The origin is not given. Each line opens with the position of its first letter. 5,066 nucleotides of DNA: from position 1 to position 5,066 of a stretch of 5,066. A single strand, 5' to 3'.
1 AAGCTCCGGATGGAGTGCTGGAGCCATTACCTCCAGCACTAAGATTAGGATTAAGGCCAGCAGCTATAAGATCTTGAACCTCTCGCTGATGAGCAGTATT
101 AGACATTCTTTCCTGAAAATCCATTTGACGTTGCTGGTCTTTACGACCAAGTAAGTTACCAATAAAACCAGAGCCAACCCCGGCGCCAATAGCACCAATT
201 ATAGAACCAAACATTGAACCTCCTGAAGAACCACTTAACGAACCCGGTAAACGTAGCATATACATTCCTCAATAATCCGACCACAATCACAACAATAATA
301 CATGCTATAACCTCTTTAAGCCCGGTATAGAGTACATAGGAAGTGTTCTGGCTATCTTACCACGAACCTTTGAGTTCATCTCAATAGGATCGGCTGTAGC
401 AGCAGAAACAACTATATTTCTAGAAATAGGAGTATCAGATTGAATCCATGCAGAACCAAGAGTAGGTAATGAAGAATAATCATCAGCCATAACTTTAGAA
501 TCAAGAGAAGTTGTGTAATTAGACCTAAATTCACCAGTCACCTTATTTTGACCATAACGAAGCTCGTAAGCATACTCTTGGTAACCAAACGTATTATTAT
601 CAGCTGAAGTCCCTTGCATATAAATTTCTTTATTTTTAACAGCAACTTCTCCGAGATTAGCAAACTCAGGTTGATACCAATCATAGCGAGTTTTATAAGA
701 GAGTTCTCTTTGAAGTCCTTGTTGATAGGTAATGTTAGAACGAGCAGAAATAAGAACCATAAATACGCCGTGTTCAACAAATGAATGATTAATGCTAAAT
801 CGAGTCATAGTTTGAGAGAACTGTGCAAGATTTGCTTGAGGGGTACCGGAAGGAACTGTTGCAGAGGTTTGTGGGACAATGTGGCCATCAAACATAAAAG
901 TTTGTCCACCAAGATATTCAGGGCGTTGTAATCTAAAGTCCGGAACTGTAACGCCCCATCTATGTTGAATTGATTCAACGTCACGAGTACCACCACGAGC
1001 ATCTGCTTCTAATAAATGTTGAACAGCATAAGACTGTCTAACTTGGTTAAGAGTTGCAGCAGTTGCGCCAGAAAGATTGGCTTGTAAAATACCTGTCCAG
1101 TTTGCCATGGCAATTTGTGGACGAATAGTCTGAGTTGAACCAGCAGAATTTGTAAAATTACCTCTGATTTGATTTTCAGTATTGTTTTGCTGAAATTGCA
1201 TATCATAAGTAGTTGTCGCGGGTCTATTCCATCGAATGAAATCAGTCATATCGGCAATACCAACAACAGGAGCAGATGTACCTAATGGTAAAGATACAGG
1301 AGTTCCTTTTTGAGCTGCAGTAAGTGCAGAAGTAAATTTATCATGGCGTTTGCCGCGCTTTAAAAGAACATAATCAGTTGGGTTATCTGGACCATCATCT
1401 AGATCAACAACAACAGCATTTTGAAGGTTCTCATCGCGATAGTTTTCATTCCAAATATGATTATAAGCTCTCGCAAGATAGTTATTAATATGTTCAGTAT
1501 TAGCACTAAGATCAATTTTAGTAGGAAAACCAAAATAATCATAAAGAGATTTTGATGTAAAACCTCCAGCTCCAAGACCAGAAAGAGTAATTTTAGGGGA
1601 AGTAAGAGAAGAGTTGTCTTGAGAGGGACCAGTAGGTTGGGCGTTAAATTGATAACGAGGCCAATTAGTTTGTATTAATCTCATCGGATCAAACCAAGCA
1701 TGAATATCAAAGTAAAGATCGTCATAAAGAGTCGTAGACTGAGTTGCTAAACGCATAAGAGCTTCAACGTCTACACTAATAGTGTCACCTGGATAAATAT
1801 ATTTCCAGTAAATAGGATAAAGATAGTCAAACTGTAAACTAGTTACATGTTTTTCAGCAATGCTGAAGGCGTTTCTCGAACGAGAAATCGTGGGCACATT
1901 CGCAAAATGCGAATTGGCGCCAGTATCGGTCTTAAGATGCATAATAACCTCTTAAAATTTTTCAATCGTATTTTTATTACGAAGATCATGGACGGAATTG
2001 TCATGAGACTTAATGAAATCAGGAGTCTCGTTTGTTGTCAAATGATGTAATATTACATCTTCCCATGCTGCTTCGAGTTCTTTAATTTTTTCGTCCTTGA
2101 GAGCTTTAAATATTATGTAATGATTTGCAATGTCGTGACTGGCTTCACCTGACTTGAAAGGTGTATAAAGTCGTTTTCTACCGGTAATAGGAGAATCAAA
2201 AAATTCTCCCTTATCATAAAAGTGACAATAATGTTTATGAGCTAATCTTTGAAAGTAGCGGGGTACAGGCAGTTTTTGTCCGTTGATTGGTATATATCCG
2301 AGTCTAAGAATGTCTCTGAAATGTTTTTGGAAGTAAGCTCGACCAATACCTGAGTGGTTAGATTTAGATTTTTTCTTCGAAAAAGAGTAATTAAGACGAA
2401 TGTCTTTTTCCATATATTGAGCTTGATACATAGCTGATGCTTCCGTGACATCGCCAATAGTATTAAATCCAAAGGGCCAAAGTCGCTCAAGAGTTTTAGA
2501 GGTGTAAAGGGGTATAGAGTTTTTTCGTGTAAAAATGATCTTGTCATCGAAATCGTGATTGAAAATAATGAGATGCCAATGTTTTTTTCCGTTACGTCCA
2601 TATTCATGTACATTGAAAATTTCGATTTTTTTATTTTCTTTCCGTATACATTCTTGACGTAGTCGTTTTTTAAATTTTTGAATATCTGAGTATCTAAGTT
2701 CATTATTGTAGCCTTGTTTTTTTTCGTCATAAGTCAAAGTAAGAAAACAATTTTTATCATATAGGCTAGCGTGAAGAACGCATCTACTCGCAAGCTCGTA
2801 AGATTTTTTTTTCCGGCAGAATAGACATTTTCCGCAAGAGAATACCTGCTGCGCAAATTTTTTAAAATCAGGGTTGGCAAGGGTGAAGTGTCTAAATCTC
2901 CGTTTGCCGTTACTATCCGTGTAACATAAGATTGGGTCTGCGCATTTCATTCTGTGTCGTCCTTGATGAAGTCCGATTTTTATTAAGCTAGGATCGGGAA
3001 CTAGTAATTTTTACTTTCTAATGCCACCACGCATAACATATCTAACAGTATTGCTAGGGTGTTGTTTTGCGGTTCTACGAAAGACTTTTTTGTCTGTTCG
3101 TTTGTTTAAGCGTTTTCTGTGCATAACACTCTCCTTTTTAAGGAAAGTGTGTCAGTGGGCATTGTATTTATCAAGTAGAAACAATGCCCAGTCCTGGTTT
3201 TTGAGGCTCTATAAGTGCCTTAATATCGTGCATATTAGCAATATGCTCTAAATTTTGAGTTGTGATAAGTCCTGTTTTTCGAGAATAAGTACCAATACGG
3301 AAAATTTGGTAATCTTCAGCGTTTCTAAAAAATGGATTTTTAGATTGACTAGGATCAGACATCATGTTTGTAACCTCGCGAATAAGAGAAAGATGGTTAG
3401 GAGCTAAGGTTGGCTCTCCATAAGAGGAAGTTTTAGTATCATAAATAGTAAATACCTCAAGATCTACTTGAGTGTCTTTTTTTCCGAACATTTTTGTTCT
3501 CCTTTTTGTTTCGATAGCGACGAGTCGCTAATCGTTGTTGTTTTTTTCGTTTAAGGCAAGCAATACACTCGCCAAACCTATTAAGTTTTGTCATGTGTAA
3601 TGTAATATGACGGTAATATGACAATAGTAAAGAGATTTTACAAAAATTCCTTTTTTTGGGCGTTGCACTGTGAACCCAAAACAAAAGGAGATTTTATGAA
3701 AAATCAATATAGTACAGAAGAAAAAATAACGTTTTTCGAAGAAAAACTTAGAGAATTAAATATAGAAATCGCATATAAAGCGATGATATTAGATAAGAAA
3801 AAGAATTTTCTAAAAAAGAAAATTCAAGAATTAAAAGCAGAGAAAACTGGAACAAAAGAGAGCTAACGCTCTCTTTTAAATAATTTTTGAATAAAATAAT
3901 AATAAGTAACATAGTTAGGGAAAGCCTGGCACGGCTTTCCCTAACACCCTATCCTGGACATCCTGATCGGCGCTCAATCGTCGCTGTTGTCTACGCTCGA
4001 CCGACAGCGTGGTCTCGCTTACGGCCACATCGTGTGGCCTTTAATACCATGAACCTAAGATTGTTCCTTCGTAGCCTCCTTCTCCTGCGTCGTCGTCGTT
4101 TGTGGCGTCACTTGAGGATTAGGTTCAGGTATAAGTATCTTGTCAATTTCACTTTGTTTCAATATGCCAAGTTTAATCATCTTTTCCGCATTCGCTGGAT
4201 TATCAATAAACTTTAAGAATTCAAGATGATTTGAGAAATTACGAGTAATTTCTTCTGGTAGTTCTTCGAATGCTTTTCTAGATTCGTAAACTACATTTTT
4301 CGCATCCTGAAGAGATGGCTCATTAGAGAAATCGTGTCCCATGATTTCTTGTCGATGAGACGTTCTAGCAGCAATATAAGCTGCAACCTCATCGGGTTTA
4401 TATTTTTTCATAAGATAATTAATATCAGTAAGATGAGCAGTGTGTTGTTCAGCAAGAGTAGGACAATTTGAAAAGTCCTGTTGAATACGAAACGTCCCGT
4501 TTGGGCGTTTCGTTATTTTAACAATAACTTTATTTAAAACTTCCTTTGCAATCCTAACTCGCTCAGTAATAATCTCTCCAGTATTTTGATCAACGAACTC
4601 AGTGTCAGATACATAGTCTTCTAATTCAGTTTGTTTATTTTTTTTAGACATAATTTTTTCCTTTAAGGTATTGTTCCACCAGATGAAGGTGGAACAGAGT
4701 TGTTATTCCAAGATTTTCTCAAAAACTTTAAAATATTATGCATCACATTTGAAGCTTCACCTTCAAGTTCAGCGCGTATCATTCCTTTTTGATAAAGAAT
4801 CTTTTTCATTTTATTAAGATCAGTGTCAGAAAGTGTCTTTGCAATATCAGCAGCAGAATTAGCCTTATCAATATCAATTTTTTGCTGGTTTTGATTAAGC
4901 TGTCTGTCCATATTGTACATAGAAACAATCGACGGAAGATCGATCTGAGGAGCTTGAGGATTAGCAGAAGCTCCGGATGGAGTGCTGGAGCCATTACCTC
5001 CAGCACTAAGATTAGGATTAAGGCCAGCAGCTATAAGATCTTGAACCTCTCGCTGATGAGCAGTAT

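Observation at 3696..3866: Opposite-strand 56-codon ORF with canonical SD and its own terminator: possible ambisense microvirus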

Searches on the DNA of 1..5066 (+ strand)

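Call 4: search_rna_families(source=window, threshold=evalue, max_evalue=1, show_alignments=3)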
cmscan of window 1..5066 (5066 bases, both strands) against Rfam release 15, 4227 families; matches with E-value up to 1: 1.
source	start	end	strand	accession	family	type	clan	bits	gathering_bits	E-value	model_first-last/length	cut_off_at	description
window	4466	4531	+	RF02621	BSnc120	Gene; sRNA;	-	23.8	114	0.045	1-88/88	no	Brucella sRNA 120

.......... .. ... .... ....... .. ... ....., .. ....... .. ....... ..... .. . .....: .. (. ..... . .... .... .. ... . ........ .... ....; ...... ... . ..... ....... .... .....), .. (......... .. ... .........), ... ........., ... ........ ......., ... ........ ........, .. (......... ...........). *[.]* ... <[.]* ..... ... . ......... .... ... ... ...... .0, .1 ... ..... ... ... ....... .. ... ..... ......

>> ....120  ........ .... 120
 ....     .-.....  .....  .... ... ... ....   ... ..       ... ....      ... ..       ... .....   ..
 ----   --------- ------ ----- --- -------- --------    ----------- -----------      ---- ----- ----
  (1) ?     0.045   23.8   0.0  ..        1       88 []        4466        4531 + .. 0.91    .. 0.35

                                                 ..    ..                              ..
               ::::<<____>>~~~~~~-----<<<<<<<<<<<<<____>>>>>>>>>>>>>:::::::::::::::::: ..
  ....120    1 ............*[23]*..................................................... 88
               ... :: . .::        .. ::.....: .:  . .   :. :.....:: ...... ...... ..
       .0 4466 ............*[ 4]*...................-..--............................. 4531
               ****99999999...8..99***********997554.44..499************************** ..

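Call 7: search_dna_similar(query=window:1-5066:+, collection=phages, mode=near)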
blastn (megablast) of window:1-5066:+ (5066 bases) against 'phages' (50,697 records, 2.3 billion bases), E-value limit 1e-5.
Records with a match: 3; places in all: 3; records where one place covers at least 80% of the query: 0.
Best place of each record, by identity: 95-99% 1; 80-90% 2.
By first word of the organism name: Gokushovirinae 2; Microviridae 1.
By host as written in the record: Homo sapiens 2; - 1.
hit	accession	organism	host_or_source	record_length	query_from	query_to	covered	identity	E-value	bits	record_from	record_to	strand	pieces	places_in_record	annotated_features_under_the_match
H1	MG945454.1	Microviridae sp.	pig feces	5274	2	106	2%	81.3%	5e-13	84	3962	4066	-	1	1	similar to VP2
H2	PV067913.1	Gokushovirinae sp.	Homo sapiens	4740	3131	3193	1%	86.2%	1e-8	69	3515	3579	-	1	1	nonstructural protein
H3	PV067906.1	Gokushovirinae sp.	Homo sapiens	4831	3145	3189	1%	95.6%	1e-9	73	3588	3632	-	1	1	nonstructural protein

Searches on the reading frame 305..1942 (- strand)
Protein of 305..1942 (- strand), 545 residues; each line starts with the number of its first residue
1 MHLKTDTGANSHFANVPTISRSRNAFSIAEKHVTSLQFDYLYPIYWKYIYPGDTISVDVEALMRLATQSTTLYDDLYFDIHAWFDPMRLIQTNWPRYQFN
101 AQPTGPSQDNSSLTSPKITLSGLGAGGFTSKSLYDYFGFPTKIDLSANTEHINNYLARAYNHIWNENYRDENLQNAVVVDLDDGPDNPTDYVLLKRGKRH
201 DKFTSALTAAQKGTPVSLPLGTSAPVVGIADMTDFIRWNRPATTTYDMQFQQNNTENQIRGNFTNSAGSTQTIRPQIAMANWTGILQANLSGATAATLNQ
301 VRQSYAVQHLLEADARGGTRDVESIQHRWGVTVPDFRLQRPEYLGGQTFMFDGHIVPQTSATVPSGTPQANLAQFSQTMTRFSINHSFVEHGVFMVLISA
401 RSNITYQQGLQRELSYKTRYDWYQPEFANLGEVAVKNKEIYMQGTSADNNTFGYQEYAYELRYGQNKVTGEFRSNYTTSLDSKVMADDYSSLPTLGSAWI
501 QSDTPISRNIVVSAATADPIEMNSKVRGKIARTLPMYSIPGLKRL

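Call 81: find_related_loci(query=A6, collection=genome_contigs, flank=8000)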
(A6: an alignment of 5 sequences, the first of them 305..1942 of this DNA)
Query A6 (545 aa) in genome_contigs; peptide patterns used: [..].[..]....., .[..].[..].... (x = any residue, [..] = any of these).
43 stretches matched a pattern; 1 encode a relative of the query (tblastn E <= 1e-3); 1 distinct loci.
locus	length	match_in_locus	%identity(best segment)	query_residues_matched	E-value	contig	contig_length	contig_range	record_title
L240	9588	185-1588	31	21-522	1e-55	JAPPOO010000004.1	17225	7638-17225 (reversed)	MAG: Alphaproteobacteria bacterium isolate SB9153_S2_bin_2 NODE_651_length_17225_cov_16.8295, whole genome shotgun seque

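Call 82: find_related_loci(query=A6, collection=viral_contigs, flank=7000)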
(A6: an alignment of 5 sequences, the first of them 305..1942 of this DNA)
Query A6 (545 aa) in viral_contigs; peptide patterns used: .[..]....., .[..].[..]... (x = any residue, [..] = any of these).
198 stretches matched a pattern; 21 encode a relative of the query (tblastn E <= 1e-3); 21 distinct loci.
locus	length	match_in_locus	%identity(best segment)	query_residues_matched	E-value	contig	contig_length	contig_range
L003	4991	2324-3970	71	1-545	0e+0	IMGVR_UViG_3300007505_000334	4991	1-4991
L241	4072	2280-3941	71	1-545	0e+0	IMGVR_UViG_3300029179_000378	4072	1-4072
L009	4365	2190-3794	70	1-545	0e+0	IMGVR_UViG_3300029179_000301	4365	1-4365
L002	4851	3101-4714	69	1-545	0e+0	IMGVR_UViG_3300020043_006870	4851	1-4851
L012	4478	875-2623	64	1-545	0e+0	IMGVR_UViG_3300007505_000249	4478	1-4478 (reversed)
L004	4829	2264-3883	68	1-545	0e+0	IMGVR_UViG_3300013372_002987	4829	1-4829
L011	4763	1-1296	68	99-545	0e+0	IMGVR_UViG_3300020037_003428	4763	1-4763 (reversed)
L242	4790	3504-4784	67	1-439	0e+0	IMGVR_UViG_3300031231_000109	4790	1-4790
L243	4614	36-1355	35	41-508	3e-62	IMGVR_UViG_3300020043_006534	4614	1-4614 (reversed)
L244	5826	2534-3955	32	23-514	3e-59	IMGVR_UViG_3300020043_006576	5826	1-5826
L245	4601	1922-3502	29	2-527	1e-57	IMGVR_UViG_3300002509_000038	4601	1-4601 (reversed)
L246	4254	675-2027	31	23-508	5e-55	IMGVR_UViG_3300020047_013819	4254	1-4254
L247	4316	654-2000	31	19-503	1e-52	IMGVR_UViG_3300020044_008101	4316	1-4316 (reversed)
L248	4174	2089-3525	33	23-512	1e-52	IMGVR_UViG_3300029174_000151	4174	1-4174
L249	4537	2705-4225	31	19-533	4e-52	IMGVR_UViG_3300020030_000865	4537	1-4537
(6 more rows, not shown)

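Call 102: search_protein_families(library=pfam, max_evalue=0.001, proteins=[window:305-1942:-])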
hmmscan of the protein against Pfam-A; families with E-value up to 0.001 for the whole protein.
window:305-1942:- (545 aa): 1 family
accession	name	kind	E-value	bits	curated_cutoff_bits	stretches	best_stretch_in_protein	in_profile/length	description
PF02305.22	Phage_F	-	6.1e-127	424.9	25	1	14-542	1-501/501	Capsid protein (F protein)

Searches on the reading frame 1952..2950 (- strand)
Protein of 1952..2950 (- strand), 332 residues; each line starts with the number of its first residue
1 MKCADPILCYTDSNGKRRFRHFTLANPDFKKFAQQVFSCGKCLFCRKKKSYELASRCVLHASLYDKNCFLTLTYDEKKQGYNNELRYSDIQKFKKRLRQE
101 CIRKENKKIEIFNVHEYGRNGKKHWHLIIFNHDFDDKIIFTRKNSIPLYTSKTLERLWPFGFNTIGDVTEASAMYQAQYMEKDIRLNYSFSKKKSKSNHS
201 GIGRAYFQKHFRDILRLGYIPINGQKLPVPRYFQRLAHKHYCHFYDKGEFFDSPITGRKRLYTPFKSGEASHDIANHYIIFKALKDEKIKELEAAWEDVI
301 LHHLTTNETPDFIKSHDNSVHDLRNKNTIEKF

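Call 102: search_protein_families(library=pfam, max_evalue=0.001, proteins=[window:1952-2950:-])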
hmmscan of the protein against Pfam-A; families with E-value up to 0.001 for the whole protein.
window:1952-2950:- (332 aa): 1 family
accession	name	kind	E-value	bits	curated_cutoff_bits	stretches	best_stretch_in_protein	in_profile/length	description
PF23343.2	REP_ORF2-G2P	-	1.4e-21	77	27.8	1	67-183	1-98/99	Replication-associated protein ORF2/G2P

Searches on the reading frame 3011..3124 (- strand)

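Call 53: search_protein_families(library=pfam, max_evalue=1, proteins=[window:3011-3124:-])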
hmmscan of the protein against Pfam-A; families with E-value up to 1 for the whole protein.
window:3011-3124:- (37 aa): 2 families
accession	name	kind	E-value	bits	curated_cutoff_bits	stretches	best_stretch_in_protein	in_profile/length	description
PF11661.13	DUF2986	-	0.0032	18.3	21.4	1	3-30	4-31/43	Protein of unknown function (DUF2986)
PF04719.20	TAFII28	-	0.023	15.1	27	1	2-33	18-49/86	hTAFII28-like protein conserved region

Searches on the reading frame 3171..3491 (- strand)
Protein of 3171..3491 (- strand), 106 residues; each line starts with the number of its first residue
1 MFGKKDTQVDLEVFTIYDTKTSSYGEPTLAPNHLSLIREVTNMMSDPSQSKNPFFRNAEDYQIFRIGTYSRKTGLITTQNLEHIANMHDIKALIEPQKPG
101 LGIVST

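Call 42: find_related_loci(query=A3, collection=viral_contigs, flank=7000)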
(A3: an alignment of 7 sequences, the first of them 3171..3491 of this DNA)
Query A3 (106 aa) in viral_contigs; peptide patterns used: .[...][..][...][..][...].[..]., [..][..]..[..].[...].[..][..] (x = any residue, [..] = any of these).
89 stretches matched a pattern; 28 encode a relative of the query (tblastn E <= 1e-3); 28 distinct loci.
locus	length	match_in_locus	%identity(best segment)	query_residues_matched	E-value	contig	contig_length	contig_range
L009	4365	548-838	63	1-96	8e-38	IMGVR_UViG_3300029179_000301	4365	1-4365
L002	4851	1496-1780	54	1-94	7e-32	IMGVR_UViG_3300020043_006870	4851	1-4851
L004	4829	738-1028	53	1-95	2e-31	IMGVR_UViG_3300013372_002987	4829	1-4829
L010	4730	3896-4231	48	1-106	1e-29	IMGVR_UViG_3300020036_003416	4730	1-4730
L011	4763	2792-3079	46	1-95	6e-27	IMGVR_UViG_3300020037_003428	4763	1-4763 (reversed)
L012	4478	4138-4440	38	1-100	1e-22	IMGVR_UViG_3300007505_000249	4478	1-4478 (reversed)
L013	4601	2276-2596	37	8-106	6e-22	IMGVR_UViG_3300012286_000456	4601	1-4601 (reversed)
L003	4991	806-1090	36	5-98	3e-19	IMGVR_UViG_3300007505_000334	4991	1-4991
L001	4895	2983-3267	35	4-97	3e-17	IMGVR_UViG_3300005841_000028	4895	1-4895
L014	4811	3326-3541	35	12-86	1e-12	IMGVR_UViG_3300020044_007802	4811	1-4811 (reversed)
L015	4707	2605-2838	32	11-91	4e-12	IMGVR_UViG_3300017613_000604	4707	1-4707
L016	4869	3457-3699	32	12-95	4e-11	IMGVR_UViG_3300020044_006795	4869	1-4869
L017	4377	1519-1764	31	11-95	5e-11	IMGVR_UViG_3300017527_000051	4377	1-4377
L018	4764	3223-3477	28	4-92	2e-10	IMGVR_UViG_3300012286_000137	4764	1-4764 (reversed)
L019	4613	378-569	31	11-77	4e-10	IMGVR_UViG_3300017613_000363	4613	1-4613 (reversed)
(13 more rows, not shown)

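Call 53: search_protein_families(library=pfam, max_evalue=1, proteins=[window:3171-3491:-])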
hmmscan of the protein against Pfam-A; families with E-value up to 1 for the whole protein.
window:3171-3491:- (106 aa): 1 family
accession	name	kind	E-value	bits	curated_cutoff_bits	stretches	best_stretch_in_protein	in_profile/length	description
PF20577.3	Phage_ORF5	-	2.7e-18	65.8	27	1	13-88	1-74/75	Phage ORF5 protein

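Call 55: search_dna_similar(query=window:3171-3491:-, collection=phages, mode=protein, max_evalue=1e-10, max_rows=40)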
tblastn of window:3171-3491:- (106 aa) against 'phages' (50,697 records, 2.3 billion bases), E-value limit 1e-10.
Records with a match: 4; places in all: 4; records where one place covers at least 80% of the query: 4.
Best place of each record, by identity: <60% 4.
By first word of the organism name: Gokushovirinae 2; Apis 1; Microviridae 1.
By host as written in the record: Homo sapiens 2; Apis mellifera linguistica 1; - 1.
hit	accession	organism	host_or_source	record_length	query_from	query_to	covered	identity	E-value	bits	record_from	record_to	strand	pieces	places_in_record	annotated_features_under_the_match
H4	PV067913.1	Gokushovirinae sp.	Homo sapiens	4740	1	95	90%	56.8%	6e-34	128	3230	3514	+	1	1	nonstructural protein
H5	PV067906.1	Gokushovirinae sp.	Homo sapiens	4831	1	101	95%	51.5%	6e-27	108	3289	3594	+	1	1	nonstructural protein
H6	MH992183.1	Apis mellifera associated microvirus 33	Apis mellifera linguistica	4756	1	106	100%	47.7%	3e-25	103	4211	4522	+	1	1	nonstructural protein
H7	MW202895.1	Microviridae sp.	Manatee Spring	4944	4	92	84%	44.6%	3e-17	81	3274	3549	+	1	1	DNA binding protein vP5 | hypothetical protein (x2)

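Call 64: find_homologous_proteins(query=window:3171-3491:-, max_evalue=1e-15)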
Query window:3171-3491:- (106 aa): 4 proteins with E <= 1e-15 among 5 candidates.
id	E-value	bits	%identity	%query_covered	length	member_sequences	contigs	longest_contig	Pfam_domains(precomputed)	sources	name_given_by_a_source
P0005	5.6e-64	230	100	100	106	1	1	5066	PF20577.5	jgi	-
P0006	8.8e-29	117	49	98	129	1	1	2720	PF20577.5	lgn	-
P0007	6.1e-26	108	48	100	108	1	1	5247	PF20577.5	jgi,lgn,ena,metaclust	metaclust:\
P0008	1.8e-17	81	39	87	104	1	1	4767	PF20577.5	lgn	-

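Call 65: find_encoding_contigs(protein=P0006, flank=6000)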
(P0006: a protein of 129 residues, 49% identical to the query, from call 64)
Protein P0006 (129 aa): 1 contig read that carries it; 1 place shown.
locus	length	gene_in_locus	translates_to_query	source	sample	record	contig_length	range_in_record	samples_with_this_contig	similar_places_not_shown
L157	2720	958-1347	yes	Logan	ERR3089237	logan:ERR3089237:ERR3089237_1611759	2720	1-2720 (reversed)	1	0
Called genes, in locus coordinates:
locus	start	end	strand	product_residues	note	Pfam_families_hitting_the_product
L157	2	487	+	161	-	?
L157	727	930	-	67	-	-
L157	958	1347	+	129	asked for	PF20577:Phage_ORF5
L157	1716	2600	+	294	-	PF23343:REP_ORF2-G2P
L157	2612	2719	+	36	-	?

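Call 66: find_encoding_contigs(protein=P0007, flank=6000)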
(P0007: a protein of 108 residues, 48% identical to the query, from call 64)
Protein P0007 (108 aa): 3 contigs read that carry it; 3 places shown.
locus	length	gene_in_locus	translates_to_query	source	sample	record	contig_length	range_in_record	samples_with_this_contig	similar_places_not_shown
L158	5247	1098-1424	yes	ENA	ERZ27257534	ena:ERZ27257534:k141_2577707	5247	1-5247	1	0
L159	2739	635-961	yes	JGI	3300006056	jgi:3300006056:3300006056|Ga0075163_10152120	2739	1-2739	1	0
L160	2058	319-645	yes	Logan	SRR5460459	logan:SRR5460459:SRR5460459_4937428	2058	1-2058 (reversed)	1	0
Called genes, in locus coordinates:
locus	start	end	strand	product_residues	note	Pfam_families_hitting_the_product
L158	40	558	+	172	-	PF09675:Chlamy_scaf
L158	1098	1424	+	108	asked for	PF20577:Phage_ORF5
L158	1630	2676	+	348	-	PF23343:REP_ORF2-G2P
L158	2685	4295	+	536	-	PF02305:Phage_F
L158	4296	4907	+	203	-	-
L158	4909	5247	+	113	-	?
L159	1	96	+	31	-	?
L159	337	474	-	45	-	-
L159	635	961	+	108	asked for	PF20577:Phage_ORF5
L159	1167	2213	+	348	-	PF23343:REP_ORF2-G2P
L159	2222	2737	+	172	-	?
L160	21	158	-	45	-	-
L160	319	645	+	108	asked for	PF20577:Phage_ORF5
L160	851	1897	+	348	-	PF23343:REP_ORF2-G2P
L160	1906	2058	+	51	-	?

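Call 67: find_encoding_contigs(protein=P0008, flank=6000)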
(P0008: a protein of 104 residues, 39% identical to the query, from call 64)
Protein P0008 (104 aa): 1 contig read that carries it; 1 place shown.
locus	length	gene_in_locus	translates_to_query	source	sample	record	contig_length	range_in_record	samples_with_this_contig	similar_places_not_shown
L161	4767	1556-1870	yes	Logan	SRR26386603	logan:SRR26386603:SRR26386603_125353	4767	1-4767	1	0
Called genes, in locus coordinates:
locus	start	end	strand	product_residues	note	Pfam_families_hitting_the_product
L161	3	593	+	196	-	?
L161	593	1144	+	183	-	PF09675:Chlamy_scaf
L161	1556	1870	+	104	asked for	PF20577:Phage_ORF5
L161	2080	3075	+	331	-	PF23343:REP_ORF2-G2P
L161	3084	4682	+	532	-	PF02305:Phage_F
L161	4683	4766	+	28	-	?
